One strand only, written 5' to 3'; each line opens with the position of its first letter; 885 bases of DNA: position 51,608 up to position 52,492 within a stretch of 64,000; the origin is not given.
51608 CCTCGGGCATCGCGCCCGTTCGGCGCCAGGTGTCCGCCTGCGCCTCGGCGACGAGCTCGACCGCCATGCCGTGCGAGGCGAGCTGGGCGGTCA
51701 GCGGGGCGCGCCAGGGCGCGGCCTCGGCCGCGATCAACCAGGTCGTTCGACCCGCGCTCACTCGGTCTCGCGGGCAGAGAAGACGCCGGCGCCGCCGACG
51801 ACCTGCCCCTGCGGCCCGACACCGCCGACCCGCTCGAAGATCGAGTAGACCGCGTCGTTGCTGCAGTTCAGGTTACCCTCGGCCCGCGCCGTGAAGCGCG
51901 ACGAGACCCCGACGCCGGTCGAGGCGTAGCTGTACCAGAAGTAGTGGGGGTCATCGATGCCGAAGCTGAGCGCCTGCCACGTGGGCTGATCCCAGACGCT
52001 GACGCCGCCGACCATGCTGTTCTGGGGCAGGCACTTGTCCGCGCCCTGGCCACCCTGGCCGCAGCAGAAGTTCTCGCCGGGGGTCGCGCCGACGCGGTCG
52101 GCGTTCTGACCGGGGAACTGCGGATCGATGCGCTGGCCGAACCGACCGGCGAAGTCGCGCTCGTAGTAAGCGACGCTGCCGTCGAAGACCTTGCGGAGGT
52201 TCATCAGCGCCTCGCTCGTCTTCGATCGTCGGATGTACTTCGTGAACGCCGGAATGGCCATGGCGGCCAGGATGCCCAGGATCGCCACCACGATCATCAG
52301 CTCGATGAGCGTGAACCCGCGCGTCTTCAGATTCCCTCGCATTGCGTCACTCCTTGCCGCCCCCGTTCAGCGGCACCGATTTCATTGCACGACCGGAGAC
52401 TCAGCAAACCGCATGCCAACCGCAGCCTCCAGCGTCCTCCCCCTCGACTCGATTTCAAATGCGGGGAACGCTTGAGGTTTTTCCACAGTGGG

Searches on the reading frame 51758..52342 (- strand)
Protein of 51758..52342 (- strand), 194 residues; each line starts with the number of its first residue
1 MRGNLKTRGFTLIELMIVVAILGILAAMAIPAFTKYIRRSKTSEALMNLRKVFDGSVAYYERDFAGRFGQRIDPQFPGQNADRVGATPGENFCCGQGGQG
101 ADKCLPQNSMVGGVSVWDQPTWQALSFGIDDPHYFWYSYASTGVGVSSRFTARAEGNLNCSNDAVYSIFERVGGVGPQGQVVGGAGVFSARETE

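Call 7: search_protein_families(library=pfam, proteins=[window:51758-52342:-])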
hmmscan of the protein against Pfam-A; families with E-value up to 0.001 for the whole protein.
window:51758-52342:- (194 aa): 1 family
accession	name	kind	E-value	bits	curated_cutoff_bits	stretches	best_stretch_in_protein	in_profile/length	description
PF07963.17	N_methyl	-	1.5e-09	37.4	21.2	1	6-30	3-27/27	Prokaryotic N-terminal methylation motif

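Call 9: find_related_loci(query=window:51758-52342:-, collection=genome_contigs, flank=10000)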
Query window:51758-52342:- (194 aa) in genome_contigs; peptide patterns used: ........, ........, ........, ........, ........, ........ (x = any residue, [..] = any of these).
600 stretches matched a pattern (row limit reached: there are more); 428 encode a relative of the query (tblastn E <= 1e-3); the best 80 are kept; 79 distinct loci.
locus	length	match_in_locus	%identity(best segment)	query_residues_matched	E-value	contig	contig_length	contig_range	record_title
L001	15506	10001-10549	60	1-194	8e-71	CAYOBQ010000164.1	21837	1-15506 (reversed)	MAG TPA_asm: uncultured Nannocystaceae bacterium isolate SRP077602_co1_395 genome assembly, contig: NODE_7084_length_218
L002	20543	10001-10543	42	8-194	2e-39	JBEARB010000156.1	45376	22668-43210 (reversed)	MAG: Pseudomonadota bacterium isolate muddycreek_2019_sw_WHONDRS-S19S_0082_B_bin.95 scaffold_2277273, whole genome shotg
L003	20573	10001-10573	39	1-194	3e-35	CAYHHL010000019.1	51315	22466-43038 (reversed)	MAG TPA_asm: uncultured Enterobacteriaceae bacterium isolate ERP119702_co1_145 genome assembly, contig: NODE_529_length_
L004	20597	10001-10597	38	9-179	6e-31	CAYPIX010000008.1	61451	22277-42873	MAG TPA_asm: uncultured Kofleriaceae bacterium isolate binchicken_co258_157 genome assembly, contig: NODE_194_length_614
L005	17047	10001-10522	33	6-194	2e-21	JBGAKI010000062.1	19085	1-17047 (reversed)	MAG: Polyangiales bacterium isolate MAG_AAO_H125.40 AAOH125-40_opera_contig_5268, whole genome shotgun sequence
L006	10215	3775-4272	35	5-175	7e-20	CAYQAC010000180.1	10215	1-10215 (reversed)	MAG TPA_asm: uncultured Polyangiaceae bacterium isolate SRP344714_co1_276 genome assembly, contig: NODE_11889_length_102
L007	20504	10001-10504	34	5-187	8e-19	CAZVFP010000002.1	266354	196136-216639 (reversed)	MAG TPA_asm: uncultured Bacteriovoracaceae bacterium isolate SRP219642_co5_553 genome assembly, contig: NODE_22_length_2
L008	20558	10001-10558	34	1-182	1e-17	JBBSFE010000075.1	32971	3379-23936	MAG: Polyangiales bacterium isolate LS1_sbin.79 LS1_sbin.79_K_599107_L_32971_cov_13.0000, whole genome shotgun sequence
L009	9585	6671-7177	34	3-175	3e-17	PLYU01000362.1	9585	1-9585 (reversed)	MAG: Myxococcales bacterium isolate palsa_1150 73.20120700_P3D.239_contig_29030, whole genome shotgun sequence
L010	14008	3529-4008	33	8-175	2e-16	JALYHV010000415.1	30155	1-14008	MAG: Myxococcota bacterium isolate HIE bin8 SD1475-77_k127_971983, whole genome shotgun sequence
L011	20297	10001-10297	41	2-99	1e-14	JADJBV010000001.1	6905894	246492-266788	MAG: Deltaproteobacteria bacterium isolate Aved_18-Q3-R54-62_BAT3C.540 tig00000023-10-69002250, whole genome shotgun seq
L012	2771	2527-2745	41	2-86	3e-14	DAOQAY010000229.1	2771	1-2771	MAG TPA_asm: bacterium isolate AMR_MDS_1250 NODE_51076_length_2771_cov_3.918999, whole genome shotgun sequence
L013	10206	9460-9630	60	8-63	5e-14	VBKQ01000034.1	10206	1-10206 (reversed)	MAG: Deltaproteobacteria bacterium isolate DP_13 14_1009_09_20cm_scaffold_15353, whole genome shotgun sequence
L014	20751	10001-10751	54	8-61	7e-14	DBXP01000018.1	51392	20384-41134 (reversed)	MAG TPA_asm: bacterium UBP6_UBA1209 isolate UBA1209 UBA1209_contig_58626, whole genome shotgun sequence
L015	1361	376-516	66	2-45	3e-13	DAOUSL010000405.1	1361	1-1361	MAG TPA_asm: Thioploca sp. isolate CSMAG_545 CSMAG_545_k127_2616_length_1361_cov_20.0000, whole genome shotgun sequence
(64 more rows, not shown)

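Call 31: find_related_loci(query=window:51758-52342:-, collection=metagenome_contigs, flank=3000)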
Query window:51758-52342:- (194 aa) in metagenome_contigs; peptide patterns used: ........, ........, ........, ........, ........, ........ (x = any residue, [..] = any of these).
600 stretches matched a pattern (row limit reached: there are more); 405 encode a relative of the query (tblastn E <= 1e-3); the best 80 are kept; 80 distinct loci.
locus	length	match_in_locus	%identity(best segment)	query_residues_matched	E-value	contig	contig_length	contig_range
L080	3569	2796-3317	52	6-194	3e-56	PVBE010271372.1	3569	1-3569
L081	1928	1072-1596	51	7-194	6e-54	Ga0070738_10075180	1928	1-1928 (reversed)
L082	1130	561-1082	43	6-194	2e-38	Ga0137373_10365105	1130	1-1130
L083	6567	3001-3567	40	6-194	6e-37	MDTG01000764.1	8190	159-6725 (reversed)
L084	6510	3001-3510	39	6-192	5e-29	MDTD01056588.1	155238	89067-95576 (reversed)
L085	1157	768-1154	42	8-160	1e-27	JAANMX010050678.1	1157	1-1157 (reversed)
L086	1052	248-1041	75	5-69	9e-25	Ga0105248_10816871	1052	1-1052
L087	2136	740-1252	36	1-194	2e-23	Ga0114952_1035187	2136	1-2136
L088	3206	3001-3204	60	9-74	5e-20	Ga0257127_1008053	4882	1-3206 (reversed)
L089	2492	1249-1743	33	9-176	5e-19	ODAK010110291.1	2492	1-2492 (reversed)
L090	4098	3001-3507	32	4-168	4e-18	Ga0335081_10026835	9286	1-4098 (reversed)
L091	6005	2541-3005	34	8-159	2e-17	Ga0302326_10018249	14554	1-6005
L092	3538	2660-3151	34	8-175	3e-17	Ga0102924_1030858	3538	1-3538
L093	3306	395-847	34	1-159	3e-15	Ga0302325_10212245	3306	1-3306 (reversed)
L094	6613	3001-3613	64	1-47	4e-14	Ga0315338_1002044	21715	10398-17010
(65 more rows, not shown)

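Call 42: search_solved_structures(query=window:51758-52342:-, max_evalue=0.01)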
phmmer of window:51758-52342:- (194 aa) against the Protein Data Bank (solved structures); distinct sequences matched with E-value up to 0.01: 20.
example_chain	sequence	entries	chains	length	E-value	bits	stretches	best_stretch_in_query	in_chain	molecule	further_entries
8tj2_C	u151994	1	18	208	1.5e-12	50.9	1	10-177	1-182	Type IV major pilin protein PilA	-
9egp_A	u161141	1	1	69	6.8e-10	42.3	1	7-61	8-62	Geopilin domain 1 protein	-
9laa_A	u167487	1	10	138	3.3e-09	40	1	4-47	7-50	Type IV pilin protein PilA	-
7tgg_A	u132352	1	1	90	3.6e-09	39.9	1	7-52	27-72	Geopilin domain 1 protein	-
3sok_A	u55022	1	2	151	9.7e-09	38.5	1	10-47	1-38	Fimbrial protein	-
8tum_e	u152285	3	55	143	2.3e-08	37.3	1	10-52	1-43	Type IV major pilin protein PilA | Pilin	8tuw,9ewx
5kua_A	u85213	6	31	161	2.3e-08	37.3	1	10-50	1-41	pilin | Neisseria meningitidis PilE variant SB-GATDH | Neisseria meningitidis PilE, SB-DATDH variant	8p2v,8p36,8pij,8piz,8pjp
8p3b_A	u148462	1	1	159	2.4e-08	37.2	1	10-50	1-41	Fimbrial protein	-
2hi2_A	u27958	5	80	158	2.8e-08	37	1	10-50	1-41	Fimbrial protein | PilA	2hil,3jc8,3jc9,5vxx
1ay2_A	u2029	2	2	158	2.8e-08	37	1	10-50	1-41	TYPE 4 PILIN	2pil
1oqw_A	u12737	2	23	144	3e-08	36.9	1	10-50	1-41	Fimbrial protein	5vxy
2m7g_A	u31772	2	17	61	9.6e-08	35.2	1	10-52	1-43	Geopilin domain 1 protein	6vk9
8tob_GA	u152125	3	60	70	2.5e-07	33.9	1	11-47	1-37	Fimbrial protein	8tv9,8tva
9xnc_G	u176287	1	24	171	3.6e-06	30.1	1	9-47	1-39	Bacteria pilus (like)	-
6gv9_A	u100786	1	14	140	2.2e-05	27.5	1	10-47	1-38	Prepilin peptidase-dependent protein D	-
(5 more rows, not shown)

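Call 43: search_protein_families(library=ncbifam, proteins=[window:51758-52342:-], max_evalue=0.01)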
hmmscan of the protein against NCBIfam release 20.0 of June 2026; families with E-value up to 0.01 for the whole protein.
window:51758-52342:- (194 aa): 9 families
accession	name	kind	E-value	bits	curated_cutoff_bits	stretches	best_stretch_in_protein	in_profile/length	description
NF041775.1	typeIV_PilA_Myxo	equivalog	1.3e-18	67.8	400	1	2-72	5-76/214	type IV pilin protein PilA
NF007862.0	PRK10574.1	equivalog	3.8e-11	43.3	138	1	6-45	3-42/145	prepilin peptidase-dependent pilin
TIGR02532.1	IV_pilin_GFxxxE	domain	7.7e-09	35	16.3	1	8-30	2-24/24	prepilin-type N-terminal cleavage/methylation domain-containing protein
TIGR01710.1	typeII_sec_gspG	equivalog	4.9e-08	33.1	88.85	1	8-52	1-45/134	type II secretion system major pseudopilin GspG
TIGR01708.2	typeII_sec_gspH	equivalog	1.3e-07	31.7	80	1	8-36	2-30/169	type II secretion system minor pseudopilin GspH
NF041013.1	T4P_ComGE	equivalog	3.9e-06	26.9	49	1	6-44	2-40/83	competence type IV pilus minor pilin ComGE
NF040999.1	pilin_ComGC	equivalog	1.1e-05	25.6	75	1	8-61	2-54/84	competence type IV pilus major pilin ComGC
NF007800.0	PRK10506.1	equivalog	5.6e-05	23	158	1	5-51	6-52/163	prepilin peptidase-dependent protein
TIGR02596.1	TIGR02596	subfamily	0.00017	21.8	70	1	10-43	1-34/196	Verru_Chthon cassette protein D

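Call 58: find_homologous_proteins(query=window:51758-52342:-, max_evalue=1e-8)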
Query window:51758-52342:- (194 aa): 3835 proteins with E <= 1e-8 among 7591 candidates; the best 120 are listed.
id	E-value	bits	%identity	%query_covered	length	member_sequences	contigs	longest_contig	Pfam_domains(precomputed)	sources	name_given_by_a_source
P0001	1.1e-125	435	98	100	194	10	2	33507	PF07963.18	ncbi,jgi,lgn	jgi:type IV pilus assembly protein PilA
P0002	2.2e-100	352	79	100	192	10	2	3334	PF07963.18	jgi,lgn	-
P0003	9.4e-94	331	77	100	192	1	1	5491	PF07963.18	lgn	-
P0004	2.6e-92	326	75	100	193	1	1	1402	PF07963.18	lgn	-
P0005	3.0e-88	313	73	100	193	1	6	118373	PF07963.18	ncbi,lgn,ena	-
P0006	1.4e-81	291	70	100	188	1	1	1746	PF07963.18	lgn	-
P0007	1.8e-78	281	68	98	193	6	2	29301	PF07963.18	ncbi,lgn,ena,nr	ncbi:MAG: prepilin-type N-terminal cleavage/methylation domain-containing protein [Myxococcales bact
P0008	2.6e-78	280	67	100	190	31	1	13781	PF07963.18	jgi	jgi:type IV pilus assembly protein PilA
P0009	5.0e-78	279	67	100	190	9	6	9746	PF07963.18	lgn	-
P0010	3.1e-71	257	65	97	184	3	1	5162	PF07963.18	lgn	-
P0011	1.1e-70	255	66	96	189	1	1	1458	PF07963.18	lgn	-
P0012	5.4e-70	253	64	97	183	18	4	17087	PF07963.18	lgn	-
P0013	6.7e-70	253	65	97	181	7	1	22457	PF07963.18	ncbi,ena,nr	ncbi:MAG: prepilin-type N-terminal cleavage/methylation domain-containing protein [Myxococcota bacte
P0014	6.8e-70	253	64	96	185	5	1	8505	PF07963.18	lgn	-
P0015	2.1e-68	248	64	97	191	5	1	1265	PF07963.18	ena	-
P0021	3.4e-66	241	62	97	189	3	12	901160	PF07963.18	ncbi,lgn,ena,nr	ncbi:MAG: prepilin-type N-terminal cleavage/methylation domain-containing protein [Myxococcales bact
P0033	4.4e-64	234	59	92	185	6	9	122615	PF07963.18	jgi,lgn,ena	-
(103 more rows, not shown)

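Call 59: find_encoding_contigs(protein=P0005, flank=2500, max_places=1)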
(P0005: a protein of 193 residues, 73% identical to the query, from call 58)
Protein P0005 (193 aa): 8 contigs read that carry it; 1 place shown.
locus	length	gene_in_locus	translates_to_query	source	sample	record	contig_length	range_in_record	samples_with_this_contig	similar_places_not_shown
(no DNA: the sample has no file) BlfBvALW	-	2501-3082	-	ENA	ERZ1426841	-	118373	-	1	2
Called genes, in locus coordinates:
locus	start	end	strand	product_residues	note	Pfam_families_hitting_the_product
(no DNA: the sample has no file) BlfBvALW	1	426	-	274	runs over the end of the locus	PF08501:Shikimate_dh_N, PF01488:Shikimate_DH (weak)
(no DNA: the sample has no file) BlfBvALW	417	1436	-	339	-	PF06574:FAD_syn, PF01687:Flavokinase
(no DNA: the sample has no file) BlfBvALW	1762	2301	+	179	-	-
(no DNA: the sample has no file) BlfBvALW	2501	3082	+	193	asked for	PF07963:N_methyl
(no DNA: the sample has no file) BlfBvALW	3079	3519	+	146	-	-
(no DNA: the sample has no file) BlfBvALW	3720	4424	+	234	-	PF20582:UPF0758_N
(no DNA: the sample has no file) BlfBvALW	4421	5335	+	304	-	PF11213:DUF3006, PF13489:Methyltransf_23 (faint), PF01728:FtsJ, PF13847:Methyltransf_31, PF13649:Methyltransf_25 (weak)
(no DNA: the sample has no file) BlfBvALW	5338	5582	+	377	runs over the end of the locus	PF01704:UDPGP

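Call 60: find_encoding_contigs(protein=P0003, flank=2500, max_places=1)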
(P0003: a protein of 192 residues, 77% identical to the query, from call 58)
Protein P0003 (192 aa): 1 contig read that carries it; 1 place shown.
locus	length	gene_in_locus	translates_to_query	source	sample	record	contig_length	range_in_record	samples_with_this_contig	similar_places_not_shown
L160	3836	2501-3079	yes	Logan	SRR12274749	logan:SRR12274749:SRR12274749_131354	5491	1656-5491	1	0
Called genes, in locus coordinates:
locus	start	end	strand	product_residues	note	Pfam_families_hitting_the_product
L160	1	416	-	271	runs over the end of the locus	PF08501:Shikimate_dh_N, PF01488:Shikimate_DH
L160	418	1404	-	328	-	PF06574:FAD_syn, PF01687:Flavokinase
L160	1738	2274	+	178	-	-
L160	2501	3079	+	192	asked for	PF07963:N_methyl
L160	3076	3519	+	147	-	-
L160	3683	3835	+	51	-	?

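Call 61: find_encoding_contigs(protein=P0007, flank=2500, max_places=1)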
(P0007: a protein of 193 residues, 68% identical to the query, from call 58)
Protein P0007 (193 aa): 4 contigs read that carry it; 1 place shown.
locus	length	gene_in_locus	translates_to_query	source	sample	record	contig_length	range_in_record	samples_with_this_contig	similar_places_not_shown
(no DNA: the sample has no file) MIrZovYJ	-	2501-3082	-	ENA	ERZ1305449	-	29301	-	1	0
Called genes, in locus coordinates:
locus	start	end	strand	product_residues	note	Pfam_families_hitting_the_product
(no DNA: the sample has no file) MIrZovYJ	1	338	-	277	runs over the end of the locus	PF08501:Shikimate_dh_N, PF01488:Shikimate_DH, PF18317:SDH_C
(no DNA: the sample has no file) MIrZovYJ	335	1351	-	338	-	PF06574:FAD_syn, PF01687:Flavokinase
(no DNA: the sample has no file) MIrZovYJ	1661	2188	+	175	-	-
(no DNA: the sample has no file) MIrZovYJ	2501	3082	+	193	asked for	PF07963:N_methyl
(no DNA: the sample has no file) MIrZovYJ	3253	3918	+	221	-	PF20582:UPF0758_N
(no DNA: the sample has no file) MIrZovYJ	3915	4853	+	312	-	PF11213:DUF3006 (weak), PF01728:FtsJ, PF13847:Methyltransf_31 (weak)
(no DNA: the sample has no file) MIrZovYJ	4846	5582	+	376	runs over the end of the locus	PF01704:UDPGP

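Call 62: find_encoding_contigs(protein=P0008, flank=2500, max_places=1)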
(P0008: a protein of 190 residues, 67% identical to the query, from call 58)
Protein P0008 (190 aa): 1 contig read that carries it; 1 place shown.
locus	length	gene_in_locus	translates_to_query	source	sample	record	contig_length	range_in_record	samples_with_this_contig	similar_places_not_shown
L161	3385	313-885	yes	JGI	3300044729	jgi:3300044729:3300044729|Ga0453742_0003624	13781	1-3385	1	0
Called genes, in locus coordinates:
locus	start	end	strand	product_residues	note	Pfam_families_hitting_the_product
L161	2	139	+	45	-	?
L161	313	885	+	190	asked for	PF07963:N_methyl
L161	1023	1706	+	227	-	PF20582:UPF0758_N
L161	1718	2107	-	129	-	-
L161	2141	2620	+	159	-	PF01728:FtsJ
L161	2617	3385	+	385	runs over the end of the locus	PF01704:UDPGP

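Call 63: find_encoding_contigs(protein=P0002, flank=2500, max_places=3)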
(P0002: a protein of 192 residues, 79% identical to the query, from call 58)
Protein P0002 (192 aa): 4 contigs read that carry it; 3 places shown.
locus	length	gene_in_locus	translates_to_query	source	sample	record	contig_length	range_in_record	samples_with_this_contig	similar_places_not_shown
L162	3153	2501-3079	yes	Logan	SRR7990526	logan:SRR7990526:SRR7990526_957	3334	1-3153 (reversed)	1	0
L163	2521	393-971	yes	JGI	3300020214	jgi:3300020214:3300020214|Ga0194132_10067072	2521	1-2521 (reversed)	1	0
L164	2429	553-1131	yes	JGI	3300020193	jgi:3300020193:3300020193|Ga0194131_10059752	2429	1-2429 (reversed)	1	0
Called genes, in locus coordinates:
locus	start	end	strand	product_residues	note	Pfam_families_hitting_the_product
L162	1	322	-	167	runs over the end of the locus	?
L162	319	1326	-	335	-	PF06574:FAD_syn, PF01687:Flavokinase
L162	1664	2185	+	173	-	-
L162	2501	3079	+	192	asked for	PF07963:N_methyl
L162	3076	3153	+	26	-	?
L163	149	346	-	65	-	-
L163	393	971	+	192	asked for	PF07963:N_methyl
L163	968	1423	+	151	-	-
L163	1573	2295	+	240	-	PF20582:UPF0758_N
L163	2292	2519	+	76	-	?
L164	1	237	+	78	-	?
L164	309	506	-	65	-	-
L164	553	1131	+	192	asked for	PF07963:N_methyl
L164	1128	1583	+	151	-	-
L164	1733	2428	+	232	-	?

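Call 64: find_encoding_contigs(protein=P0009, flank=2500, max_places=3)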
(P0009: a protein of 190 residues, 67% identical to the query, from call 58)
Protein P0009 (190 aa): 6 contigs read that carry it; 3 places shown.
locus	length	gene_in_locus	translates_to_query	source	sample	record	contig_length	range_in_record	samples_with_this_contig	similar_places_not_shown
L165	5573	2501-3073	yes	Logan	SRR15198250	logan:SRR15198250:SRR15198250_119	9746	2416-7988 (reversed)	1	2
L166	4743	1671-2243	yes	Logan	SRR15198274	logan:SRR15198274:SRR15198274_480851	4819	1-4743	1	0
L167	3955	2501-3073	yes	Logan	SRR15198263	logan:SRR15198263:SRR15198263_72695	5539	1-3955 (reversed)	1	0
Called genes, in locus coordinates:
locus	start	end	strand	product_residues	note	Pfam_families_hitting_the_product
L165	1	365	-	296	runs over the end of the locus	PF08501:Shikimate_dh_N, PF01488:Shikimate_DH, PF18317:SDH_C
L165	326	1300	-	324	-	PF06574:FAD_syn, PF01687:Flavokinase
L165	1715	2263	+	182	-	-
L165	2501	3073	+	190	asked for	PF07963:N_methyl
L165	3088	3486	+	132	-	-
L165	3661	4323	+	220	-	PF20582:UPF0758_N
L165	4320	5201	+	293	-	PF13489:Methyltransf_23 (weak), PF01728:FtsJ, PF13847:Methyltransf_31 (weak)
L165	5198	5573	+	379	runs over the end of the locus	PF01704:UDPGP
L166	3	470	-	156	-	?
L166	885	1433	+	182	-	-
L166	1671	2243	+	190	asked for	PF07963:N_methyl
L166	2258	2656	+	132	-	-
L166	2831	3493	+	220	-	PF20582:UPF0758_N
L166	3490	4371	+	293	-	PF13489:Methyltransf_23 (weak), PF01728:FtsJ, PF13847:Methyltransf_31 (weak)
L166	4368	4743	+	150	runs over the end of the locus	?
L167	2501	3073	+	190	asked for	PF07963:N_methyl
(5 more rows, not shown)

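Call 65: find_encoding_contigs(protein=P0012, flank=2500, max_places=3)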
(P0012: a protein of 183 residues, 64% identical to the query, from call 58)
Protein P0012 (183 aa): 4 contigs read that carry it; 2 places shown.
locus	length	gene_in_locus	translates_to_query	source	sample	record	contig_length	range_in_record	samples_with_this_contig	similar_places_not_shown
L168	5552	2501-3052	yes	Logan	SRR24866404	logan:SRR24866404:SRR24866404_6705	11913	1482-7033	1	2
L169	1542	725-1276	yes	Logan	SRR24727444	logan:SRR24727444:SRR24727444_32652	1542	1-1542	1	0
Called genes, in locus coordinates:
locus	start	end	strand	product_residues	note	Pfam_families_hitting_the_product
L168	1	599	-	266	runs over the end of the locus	PF08501:Shikimate_dh_N, PF01488:Shikimate_DH, PF18317:SDH_C (weak)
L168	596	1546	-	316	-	PF06574:FAD_syn, PF01687:Flavokinase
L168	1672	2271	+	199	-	-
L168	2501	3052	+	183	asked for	PF07963:N_methyl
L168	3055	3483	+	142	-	-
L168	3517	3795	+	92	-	-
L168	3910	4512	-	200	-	-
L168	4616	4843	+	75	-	-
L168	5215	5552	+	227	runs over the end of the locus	-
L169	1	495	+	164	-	?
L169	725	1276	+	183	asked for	PF07963:N_methyl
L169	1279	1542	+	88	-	?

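Call 66: find_encoding_contigs(protein=P0021, flank=2500, max_places=4)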
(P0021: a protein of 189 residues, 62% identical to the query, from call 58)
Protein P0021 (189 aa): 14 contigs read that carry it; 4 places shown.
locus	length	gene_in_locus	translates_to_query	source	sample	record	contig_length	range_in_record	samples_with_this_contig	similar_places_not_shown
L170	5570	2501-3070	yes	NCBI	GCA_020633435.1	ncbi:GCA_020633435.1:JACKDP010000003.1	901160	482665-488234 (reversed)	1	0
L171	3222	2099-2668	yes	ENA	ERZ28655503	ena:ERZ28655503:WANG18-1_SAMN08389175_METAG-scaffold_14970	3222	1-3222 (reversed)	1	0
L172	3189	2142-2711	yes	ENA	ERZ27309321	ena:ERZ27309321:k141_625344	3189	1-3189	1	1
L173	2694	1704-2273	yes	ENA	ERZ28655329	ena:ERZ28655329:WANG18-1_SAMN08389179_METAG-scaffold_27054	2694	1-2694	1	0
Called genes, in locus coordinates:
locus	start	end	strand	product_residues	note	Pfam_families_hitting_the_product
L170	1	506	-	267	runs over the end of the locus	PF08501:Shikimate_dh_N, PF18317:SDH_C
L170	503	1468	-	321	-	PF06574:FAD_syn, PF01687:Flavokinase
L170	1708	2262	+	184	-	-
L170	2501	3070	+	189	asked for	PF07963:N_methyl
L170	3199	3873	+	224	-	PF20582:UPF0758_N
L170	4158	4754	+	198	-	PF01728:FtsJ, PF13489:Methyltransf_23 (weak), PF13847:Methyltransf_31 (weak), PF13649:Methyltransf_25 (weak)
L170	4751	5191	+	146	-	-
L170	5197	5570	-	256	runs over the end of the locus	-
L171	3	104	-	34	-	?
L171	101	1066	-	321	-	PF06574:FAD_syn, PF01687:Flavokinase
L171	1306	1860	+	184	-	-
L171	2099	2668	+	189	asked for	PF07963:N_methyl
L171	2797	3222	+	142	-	?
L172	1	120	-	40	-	?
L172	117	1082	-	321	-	PF06574:FAD_syn, PF01687:Flavokinase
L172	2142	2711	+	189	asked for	PF07963:N_methyl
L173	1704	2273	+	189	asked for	PF07963:N_methyl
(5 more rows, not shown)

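Call 69: find_encoding_contigs(protein=P0010, flank=1500, max_places=2)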
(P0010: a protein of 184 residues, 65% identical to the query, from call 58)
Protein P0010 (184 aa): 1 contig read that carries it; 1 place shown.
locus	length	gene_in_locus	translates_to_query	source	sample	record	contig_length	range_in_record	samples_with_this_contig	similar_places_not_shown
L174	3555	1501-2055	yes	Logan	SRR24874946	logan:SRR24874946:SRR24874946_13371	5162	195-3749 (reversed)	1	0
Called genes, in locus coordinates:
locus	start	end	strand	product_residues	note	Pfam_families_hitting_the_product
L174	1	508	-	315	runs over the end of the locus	PF06574:FAD_syn, PF01687:Flavokinase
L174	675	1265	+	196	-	-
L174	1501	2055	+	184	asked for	PF07963:N_methyl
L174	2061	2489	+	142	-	-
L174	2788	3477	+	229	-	-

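Call 70: find_encoding_contigs(protein=P0014, flank=1500, max_places=2)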
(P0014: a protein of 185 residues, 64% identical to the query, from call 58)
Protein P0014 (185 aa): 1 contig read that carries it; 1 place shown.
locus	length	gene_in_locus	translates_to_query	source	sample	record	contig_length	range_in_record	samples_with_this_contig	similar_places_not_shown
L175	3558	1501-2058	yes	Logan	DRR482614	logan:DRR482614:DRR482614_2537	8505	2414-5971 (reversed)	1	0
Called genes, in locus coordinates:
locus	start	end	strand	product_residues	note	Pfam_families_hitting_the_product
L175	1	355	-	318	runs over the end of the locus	PF06574:FAD_syn, PF01687:Flavokinase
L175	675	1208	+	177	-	-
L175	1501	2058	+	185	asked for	PF07963:N_methyl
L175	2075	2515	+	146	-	-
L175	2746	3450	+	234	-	PF20582:UPF0758_N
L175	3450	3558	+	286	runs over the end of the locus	PF11213:DUF3006 (weak), PF13489:Methyltransf_23 (weak), PF01728:FtsJ, PF13847:Methyltransf_31, PF13649:Methyltransf_25 (weak)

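Call 71: find_encoding_contigs(protein=P0033, flank=1500, max_places=4)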
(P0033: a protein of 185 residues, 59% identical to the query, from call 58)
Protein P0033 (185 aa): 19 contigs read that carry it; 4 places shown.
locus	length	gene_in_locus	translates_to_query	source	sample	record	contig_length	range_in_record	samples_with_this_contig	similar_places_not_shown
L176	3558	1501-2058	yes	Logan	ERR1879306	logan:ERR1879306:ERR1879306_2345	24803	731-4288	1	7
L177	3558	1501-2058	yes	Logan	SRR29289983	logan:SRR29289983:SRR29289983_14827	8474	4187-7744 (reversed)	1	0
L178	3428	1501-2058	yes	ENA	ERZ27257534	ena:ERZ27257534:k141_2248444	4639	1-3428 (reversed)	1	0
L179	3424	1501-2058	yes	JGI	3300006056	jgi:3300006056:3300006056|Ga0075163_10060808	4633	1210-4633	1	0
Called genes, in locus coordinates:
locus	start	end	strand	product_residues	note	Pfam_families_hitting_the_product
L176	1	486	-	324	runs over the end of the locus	PF06574:FAD_syn, PF01687:Flavokinase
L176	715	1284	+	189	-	-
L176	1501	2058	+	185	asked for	PF07963:N_methyl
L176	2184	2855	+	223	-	PF20582:UPF0758_N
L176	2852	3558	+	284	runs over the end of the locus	PF11213:DUF3006 (weak), PF01209:Ubie_methyltran (faint), PF13489:Methyltransf_23 (weak), PF01728:FtsJ, PF13847:Methyltransf_31, PF13649:Methyltransf_25 (weak)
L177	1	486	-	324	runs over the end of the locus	PF06574:FAD_syn, PF01687:Flavokinase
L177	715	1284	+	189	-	-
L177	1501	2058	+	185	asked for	PF07963:N_methyl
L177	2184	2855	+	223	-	PF20582:UPF0758_N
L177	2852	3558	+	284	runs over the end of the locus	PF11213:DUF3006 (weak), PF01209:Ubie_methyltran (faint), PF13489:Methyltransf_23 (weak), PF01728:FtsJ, PF13847:Methyltransf_31, PF13649:Methyltransf_25 (weak)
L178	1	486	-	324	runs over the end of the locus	PF06574:FAD_syn, PF01687:Flavokinase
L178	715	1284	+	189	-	-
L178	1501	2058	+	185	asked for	PF07963:N_methyl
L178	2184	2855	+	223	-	PF20582:UPF0758_N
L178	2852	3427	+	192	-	?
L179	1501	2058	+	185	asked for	PF07963:N_methyl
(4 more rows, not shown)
